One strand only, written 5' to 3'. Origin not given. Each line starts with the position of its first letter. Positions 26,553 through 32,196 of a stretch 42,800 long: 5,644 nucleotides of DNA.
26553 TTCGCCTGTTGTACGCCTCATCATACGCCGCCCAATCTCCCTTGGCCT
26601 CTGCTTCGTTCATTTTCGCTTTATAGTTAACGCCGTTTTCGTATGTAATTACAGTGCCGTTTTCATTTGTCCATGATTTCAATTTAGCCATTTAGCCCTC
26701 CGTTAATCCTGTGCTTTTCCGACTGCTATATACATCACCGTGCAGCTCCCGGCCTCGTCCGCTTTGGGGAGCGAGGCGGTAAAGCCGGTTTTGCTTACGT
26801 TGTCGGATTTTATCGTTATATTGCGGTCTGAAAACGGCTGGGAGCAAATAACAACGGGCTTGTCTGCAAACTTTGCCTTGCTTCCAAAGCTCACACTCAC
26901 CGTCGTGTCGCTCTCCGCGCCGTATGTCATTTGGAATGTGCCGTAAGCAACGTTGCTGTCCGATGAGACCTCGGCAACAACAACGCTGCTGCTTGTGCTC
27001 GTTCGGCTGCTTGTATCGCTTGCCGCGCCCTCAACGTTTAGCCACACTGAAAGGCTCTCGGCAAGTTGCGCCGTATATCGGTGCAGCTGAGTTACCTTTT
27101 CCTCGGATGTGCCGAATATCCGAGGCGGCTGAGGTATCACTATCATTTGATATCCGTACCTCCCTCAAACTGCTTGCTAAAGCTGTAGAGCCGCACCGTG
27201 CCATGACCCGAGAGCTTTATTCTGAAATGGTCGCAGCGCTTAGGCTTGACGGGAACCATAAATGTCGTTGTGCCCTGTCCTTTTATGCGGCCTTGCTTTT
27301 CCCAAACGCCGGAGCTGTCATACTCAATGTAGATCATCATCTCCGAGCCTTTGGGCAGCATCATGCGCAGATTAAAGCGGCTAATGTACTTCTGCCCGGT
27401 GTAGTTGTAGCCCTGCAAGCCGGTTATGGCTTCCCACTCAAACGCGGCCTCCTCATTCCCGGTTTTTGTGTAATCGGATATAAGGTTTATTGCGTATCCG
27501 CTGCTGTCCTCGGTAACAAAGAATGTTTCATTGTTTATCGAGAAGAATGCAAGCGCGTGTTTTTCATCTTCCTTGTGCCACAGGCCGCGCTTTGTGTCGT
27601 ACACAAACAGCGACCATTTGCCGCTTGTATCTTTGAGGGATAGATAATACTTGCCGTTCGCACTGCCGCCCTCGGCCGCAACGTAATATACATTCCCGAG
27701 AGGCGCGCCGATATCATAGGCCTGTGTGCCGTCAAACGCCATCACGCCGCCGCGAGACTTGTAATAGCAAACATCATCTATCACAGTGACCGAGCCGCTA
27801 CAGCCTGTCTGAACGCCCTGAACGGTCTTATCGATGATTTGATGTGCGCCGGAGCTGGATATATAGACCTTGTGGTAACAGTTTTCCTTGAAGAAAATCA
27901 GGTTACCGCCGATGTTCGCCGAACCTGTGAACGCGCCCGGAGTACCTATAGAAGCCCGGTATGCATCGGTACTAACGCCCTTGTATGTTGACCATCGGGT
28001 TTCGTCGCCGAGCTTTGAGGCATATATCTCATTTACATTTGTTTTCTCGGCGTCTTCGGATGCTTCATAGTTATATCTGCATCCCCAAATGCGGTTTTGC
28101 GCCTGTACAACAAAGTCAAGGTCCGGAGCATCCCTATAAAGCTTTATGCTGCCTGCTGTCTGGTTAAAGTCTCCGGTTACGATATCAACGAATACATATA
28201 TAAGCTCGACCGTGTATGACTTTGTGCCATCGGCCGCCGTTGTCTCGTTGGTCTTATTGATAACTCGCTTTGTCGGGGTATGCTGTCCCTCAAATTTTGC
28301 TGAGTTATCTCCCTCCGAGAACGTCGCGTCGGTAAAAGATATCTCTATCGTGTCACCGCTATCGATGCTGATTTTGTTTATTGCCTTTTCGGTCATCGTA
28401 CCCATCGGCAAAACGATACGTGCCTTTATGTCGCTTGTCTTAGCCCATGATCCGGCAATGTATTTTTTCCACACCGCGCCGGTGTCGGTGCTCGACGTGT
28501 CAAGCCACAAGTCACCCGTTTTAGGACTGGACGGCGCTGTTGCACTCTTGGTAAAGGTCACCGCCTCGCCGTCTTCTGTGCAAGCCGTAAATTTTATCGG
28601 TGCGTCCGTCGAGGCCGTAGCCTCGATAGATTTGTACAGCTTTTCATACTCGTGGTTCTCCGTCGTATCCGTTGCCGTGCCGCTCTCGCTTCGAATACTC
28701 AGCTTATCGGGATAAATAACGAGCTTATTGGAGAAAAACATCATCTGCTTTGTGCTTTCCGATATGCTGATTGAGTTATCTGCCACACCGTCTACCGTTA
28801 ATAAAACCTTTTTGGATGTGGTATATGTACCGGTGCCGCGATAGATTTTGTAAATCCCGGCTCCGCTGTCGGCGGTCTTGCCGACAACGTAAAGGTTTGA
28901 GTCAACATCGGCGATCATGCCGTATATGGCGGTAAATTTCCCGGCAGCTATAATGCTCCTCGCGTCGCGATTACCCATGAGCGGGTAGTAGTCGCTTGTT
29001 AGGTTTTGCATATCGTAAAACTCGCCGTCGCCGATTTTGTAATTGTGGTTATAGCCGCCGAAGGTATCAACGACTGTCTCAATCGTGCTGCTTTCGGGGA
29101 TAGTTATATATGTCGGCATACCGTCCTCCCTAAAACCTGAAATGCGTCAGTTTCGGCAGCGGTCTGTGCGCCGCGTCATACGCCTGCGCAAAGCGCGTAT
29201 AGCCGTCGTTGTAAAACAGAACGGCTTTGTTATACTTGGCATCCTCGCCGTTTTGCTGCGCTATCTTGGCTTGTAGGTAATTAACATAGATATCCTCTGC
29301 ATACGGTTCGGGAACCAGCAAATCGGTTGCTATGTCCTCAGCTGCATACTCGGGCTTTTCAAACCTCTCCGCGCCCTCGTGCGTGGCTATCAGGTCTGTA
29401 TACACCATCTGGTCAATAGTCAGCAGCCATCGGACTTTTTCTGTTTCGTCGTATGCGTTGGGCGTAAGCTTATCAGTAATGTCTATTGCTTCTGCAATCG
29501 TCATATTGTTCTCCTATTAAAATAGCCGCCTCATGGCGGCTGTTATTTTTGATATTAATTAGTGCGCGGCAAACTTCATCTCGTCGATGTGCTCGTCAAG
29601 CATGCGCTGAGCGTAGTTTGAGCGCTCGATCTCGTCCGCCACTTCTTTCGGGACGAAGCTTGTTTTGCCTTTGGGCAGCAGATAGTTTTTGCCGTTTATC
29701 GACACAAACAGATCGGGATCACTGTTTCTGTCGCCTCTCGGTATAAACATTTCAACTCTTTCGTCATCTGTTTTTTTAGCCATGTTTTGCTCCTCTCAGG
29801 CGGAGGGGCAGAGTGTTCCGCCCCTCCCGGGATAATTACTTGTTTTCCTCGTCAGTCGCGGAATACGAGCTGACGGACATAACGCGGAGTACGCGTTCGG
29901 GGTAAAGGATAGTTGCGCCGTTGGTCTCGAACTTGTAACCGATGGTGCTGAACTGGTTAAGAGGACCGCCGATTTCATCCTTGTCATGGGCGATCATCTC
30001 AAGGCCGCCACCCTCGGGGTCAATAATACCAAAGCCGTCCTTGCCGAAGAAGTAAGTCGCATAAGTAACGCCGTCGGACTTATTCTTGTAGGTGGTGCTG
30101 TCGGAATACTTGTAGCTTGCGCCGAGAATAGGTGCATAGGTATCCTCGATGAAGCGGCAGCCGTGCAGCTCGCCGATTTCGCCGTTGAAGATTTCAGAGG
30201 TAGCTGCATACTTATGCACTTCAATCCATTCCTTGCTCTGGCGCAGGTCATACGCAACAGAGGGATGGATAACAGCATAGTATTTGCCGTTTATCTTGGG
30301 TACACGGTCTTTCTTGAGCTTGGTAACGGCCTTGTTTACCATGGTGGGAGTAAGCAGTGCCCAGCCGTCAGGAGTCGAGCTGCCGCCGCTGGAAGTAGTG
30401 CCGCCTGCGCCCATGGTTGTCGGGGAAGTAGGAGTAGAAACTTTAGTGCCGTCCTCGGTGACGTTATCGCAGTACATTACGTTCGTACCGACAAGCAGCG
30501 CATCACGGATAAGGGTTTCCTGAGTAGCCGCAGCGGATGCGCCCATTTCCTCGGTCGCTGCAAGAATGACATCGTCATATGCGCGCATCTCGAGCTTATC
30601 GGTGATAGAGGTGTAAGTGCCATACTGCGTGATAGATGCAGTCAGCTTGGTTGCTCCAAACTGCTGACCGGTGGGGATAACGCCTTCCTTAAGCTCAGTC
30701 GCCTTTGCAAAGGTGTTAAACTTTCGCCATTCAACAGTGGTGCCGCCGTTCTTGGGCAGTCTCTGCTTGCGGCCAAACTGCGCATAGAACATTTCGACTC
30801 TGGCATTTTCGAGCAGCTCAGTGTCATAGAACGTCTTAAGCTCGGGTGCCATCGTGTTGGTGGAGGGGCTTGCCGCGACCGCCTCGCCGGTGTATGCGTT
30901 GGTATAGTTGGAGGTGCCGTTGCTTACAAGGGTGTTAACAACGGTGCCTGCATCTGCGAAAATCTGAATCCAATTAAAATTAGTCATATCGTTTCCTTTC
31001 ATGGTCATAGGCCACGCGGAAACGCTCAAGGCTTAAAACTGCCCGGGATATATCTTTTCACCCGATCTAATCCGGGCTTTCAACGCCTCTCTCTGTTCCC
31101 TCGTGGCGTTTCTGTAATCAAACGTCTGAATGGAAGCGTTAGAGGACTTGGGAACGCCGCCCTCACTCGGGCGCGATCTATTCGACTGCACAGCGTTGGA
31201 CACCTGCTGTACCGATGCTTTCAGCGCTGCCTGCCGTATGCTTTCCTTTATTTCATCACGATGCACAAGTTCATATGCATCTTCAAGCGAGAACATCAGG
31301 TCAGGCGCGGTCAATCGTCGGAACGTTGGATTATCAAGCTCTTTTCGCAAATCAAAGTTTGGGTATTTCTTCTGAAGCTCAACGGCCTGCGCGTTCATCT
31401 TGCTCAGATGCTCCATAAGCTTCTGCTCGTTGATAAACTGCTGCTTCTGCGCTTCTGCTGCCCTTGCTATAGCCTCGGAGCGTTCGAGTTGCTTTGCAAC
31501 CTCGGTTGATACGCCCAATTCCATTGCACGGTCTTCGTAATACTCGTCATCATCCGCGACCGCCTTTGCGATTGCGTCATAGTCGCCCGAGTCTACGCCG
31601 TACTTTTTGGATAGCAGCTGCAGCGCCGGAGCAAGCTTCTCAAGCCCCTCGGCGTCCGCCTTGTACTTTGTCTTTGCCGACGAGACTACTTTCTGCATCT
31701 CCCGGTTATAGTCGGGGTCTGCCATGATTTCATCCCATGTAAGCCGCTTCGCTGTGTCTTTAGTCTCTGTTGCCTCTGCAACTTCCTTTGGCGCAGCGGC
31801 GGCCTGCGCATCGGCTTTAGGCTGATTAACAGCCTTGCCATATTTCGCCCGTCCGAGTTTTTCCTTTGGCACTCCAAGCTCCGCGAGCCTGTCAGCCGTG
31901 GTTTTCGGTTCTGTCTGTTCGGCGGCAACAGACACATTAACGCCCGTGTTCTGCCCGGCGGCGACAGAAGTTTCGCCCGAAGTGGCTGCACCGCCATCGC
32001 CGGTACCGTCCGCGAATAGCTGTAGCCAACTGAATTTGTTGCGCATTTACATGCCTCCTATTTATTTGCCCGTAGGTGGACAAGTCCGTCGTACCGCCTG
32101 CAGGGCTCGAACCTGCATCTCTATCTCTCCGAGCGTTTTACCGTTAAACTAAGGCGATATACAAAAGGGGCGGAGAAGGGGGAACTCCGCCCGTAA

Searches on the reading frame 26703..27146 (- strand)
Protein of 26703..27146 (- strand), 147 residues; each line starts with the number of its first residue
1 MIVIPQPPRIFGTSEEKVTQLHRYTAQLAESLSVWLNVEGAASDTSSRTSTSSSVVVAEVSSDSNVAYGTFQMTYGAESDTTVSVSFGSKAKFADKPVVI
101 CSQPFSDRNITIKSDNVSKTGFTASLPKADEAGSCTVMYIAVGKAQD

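Call 8: search_protein_families(library=phrogs, proteins=[window:26703-27146:-], max_evalue=0.001)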
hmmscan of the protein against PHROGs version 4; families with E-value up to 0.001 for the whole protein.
window:26703-27146:- (147 aa): 0 families

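Call 9: search_protein_families(library=pfam, proteins=[window:26703-27146:-], max_evalue=0.01)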
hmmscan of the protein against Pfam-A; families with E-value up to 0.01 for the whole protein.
window:26703-27146:- (147 aa): 0 families

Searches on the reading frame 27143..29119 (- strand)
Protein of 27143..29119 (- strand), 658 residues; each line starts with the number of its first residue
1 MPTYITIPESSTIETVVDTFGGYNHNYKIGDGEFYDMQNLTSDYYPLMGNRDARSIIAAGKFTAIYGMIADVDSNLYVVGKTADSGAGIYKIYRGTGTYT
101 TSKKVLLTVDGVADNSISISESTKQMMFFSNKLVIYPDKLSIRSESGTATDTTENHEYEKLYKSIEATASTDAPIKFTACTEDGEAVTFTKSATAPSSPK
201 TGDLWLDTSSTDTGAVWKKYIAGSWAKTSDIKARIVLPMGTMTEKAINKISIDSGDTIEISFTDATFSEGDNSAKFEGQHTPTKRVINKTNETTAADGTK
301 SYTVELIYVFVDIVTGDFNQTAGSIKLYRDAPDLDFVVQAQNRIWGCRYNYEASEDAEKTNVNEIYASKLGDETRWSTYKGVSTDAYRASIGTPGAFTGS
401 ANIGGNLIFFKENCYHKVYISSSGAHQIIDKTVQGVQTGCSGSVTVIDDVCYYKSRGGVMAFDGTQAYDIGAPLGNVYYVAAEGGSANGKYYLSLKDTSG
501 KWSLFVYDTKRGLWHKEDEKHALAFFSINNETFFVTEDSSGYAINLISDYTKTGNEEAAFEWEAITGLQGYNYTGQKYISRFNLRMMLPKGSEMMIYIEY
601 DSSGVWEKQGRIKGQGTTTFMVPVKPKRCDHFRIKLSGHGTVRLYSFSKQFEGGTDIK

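Call 8: search_protein_families(library=phrogs, proteins=[window:27143-29119:-], max_evalue=0.001)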
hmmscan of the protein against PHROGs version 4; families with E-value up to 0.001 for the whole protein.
window:27143-29119:- (658 aa): 2 families
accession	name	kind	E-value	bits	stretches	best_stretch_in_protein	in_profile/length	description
phrog_511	-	head and packaging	3.6e-57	195.3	2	248-657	485-861/862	internal virion protein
phrog_1786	-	head and packaging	1.7e-07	30.5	1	189-247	387-442/1246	minor head protein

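Call 9: search_protein_families(library=pfam, proteins=[window:27143-29119:-], max_evalue=0.01)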
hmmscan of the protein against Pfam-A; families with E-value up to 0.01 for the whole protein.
window:27143-29119:- (658 aa): 0 families

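Call 10: search_protein_families(library=ncbifam, proteins=[window:27143-29119:-], max_evalue=1)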
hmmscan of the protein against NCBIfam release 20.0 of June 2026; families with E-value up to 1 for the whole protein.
window:27143-29119:- (658 aa): 0 families

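Call 83: search_dna_similar(query=window:27143-29119:-, collection=phages, mode=protein, max_evalue=0.001, max_rows=12)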
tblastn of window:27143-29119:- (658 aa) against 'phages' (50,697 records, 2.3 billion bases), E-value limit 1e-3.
Records with a match: 11; places in all: 11; records where one place covers at least 80% of the query: 8.
Best place of each record, by identity: <60% 11.
By first word of the organism name: Bacteriophage 11.
By host as written in the record: - 11.
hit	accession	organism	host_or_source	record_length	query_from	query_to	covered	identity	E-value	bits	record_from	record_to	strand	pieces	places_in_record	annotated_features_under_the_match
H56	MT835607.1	Bacteriophage sp.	human fecal samples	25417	5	656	99%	35.6%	1e-116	390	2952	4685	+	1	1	record has no annotation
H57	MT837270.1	Bacteriophage sp.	human fecal samples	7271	5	656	99%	30.7%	2e-75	270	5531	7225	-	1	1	record has no annotation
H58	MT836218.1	Bacteriophage sp.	human fecal samples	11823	17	656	97%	30.3%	2e-88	307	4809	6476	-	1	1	record has no annotation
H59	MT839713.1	Bacteriophage sp.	human fecal samples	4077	16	654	97%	26.8%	3e-56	212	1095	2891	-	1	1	record has no annotation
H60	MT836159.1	Bacteriophage sp.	human fecal samples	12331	16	653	97%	26.2%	3e-51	197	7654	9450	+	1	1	record has no annotation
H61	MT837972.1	Bacteriophage sp.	human fecal samples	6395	118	649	81%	27.2%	6e-50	193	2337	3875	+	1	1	record has no annotation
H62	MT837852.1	Bacteriophage sp.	human fecal samples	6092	118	651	81%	27.1%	2e-45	180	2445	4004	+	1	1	record has no annotation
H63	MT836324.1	Bacteriophage sp.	human fecal samples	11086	118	649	81%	26.0%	2e-42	171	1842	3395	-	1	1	record has no annotation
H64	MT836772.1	Bacteriophage sp.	human fecal samples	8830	310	655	53%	35.0%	2e-51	198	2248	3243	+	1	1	record has no annotation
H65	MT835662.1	Bacteriophage sp.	human fecal samples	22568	332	657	50%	30.6%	1e-31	137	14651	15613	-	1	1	record has no annotation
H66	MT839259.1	Bacteriophage sp.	human fecal samples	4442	7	217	32%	28.7%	5e-12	75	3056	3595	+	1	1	record has no annotation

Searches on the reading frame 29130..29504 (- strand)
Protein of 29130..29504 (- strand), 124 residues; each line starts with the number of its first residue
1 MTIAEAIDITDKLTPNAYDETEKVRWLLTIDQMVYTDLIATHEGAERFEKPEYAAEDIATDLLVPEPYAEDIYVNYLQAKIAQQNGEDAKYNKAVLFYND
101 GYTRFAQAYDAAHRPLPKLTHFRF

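Call 8: search_protein_families(library=phrogs, proteins=[window:29130-29504:-], max_evalue=0.001)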
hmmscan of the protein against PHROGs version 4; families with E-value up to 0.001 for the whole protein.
window:29130-29504:- (124 aa): 1 family
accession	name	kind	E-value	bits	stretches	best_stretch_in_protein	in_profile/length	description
phrog_12105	-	unknown function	3.2e-31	109.2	1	1-117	1-117/123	-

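Call 9: search_protein_families(library=pfam, proteins=[window:29130-29504:-], max_evalue=0.01)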
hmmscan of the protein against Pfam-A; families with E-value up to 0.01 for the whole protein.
window:29130-29504:- (124 aa): 0 families

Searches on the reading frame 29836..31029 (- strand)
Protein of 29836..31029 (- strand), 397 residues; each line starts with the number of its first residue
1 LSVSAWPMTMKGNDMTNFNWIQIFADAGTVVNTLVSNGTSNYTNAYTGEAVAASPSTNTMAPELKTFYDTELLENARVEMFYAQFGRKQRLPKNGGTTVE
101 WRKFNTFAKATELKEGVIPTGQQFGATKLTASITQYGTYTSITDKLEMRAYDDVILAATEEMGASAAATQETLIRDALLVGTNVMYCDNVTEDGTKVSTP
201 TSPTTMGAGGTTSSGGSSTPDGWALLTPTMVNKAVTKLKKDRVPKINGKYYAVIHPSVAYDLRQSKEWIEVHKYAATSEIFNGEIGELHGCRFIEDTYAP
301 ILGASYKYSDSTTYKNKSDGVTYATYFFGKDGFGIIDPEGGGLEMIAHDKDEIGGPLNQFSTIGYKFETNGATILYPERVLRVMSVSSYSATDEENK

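Call 8: search_protein_families(library=phrogs, proteins=[window:29836-31029:-], max_evalue=0.001)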
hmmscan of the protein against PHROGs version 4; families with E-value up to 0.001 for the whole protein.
window:29836-31029:- (397 aa): 2 families
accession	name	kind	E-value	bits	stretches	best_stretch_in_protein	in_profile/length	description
phrog_1357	-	head and packaging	2.4e-65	221.8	1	40-394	10-353/356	major head protein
phrog_544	-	head and packaging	2.5e-08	34.7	1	82-169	31-119/282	major head protein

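Call 9: search_protein_families(library=pfam, proteins=[window:29836-31029:-], max_evalue=0.01)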
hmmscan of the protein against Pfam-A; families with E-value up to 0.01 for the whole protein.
window:29836-31029:- (397 aa): 1 family
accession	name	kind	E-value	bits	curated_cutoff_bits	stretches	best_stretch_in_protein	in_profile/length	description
PF25209.1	Phage_capsid_4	-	3.5e-11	44.3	27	1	89-327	29-218/262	Phage capsid protein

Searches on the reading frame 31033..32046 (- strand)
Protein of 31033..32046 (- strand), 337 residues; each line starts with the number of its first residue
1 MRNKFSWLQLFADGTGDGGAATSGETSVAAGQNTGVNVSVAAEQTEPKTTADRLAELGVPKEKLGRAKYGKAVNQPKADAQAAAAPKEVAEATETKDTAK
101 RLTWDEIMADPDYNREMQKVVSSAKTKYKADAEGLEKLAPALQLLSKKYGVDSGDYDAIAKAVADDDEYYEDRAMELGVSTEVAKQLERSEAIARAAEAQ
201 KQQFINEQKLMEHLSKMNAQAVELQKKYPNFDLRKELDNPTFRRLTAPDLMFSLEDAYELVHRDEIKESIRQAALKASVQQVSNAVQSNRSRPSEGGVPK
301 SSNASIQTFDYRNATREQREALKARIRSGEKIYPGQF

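Call 8: search_protein_families(library=phrogs, proteins=[window:31033-32046:-], max_evalue=0.001)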
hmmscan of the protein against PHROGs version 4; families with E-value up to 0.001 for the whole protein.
window:31033-32046:- (337 aa): 1 family
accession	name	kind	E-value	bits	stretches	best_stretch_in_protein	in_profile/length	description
phrog_13908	-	unknown function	4.4e-52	178.2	1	8-333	6-291/294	-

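Call 9: search_protein_families(library=pfam, proteins=[window:31033-32046:-], max_evalue=0.01)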
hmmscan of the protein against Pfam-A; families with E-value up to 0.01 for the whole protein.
window:31033-32046:- (337 aa): 0 families
